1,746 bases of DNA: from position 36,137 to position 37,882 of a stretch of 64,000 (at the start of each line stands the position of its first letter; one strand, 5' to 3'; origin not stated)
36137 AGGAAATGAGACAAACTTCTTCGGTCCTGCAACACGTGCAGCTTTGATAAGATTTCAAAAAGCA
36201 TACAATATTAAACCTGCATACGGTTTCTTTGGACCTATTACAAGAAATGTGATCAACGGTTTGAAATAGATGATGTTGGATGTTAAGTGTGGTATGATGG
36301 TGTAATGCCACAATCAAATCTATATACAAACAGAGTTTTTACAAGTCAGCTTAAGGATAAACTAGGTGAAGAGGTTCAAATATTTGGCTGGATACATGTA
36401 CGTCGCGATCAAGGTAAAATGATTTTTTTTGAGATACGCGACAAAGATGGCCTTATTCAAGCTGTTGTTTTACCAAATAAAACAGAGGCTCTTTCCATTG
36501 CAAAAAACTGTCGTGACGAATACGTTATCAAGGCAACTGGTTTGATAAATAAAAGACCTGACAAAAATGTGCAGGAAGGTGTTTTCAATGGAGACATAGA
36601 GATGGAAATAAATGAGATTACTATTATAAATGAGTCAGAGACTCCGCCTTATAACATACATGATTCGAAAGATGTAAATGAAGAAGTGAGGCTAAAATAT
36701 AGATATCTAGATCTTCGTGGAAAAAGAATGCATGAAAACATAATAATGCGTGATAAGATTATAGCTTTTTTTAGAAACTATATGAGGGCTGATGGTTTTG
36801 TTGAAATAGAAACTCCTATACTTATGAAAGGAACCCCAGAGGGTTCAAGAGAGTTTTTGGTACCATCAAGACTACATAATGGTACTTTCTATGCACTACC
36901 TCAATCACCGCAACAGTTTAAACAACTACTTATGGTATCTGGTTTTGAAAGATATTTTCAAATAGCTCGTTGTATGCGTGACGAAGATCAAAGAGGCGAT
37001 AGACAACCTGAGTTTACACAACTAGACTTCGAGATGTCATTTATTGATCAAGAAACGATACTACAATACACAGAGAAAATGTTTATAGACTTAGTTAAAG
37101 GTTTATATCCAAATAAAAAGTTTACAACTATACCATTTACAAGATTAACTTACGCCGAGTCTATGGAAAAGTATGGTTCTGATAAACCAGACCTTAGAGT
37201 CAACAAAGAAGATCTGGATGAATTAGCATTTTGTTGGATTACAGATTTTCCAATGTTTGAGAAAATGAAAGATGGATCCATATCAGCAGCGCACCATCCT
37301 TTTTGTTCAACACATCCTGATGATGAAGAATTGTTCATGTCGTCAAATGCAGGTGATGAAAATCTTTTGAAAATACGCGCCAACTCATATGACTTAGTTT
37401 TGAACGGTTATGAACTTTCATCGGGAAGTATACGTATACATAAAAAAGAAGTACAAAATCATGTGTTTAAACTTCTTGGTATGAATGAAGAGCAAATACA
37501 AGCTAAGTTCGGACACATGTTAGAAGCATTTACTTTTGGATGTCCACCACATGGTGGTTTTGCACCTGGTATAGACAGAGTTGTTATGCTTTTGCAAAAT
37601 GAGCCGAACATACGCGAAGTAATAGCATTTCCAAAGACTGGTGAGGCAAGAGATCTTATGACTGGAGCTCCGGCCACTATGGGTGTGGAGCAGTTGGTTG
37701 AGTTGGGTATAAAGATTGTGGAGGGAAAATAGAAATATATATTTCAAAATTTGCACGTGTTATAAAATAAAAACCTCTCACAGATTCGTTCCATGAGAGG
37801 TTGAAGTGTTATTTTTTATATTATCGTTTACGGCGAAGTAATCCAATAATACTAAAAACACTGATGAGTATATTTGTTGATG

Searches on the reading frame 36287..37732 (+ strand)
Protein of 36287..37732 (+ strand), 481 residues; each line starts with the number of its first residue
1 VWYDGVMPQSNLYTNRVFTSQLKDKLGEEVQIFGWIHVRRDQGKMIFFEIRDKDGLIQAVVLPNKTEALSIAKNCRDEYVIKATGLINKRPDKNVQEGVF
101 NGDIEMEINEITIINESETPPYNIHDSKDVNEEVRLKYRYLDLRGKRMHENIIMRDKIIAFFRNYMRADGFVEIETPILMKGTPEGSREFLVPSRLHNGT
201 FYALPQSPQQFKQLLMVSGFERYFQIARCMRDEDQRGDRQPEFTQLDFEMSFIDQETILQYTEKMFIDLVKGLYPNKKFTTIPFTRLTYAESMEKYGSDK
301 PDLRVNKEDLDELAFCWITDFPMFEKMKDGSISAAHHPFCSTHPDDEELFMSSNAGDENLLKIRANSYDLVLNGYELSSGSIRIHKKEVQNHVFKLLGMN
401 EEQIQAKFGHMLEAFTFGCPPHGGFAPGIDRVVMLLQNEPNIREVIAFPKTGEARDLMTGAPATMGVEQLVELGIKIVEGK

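Call 28: list_cluster_members(proteins=[P0001, P0002, window:36287-37732:+, window:41353-42534:+, window:38733-39599:+])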
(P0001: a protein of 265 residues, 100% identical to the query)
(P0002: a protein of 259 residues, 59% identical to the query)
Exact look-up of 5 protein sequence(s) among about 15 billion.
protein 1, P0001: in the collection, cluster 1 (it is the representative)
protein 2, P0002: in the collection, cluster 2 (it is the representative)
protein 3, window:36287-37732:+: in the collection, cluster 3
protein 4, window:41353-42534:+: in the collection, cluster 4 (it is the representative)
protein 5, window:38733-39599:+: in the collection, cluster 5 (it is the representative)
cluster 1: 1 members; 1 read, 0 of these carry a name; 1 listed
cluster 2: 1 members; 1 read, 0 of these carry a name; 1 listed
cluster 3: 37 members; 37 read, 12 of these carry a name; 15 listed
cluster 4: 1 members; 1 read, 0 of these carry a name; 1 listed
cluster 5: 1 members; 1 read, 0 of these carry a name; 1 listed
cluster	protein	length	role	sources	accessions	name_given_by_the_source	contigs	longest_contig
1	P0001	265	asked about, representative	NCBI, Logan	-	-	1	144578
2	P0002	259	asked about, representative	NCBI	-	-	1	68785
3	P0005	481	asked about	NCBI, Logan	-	-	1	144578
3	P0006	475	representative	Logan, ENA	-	-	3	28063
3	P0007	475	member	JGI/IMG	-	aspartyl-tRNA synthetase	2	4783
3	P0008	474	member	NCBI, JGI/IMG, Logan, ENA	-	aspartyl-tRNA synthetase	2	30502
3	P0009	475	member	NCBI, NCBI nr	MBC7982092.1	aspartate--tRNA ligase [Candidatus Parcubacteria bacterium]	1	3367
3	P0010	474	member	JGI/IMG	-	aspartyl-tRNA synthetase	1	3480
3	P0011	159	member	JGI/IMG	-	aspartyl-tRNA synthetase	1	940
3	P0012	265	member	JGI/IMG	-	aspartyl-tRNA synthetase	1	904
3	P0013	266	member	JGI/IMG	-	aspartyl-tRNA synthetase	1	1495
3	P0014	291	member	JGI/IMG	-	aspartyl-tRNA synthetase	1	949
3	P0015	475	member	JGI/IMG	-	aspartyl-tRNA synthetase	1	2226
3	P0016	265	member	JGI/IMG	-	aspartyl-tRNA synthetase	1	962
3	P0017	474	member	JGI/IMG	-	aspartyl-tRNA synthetase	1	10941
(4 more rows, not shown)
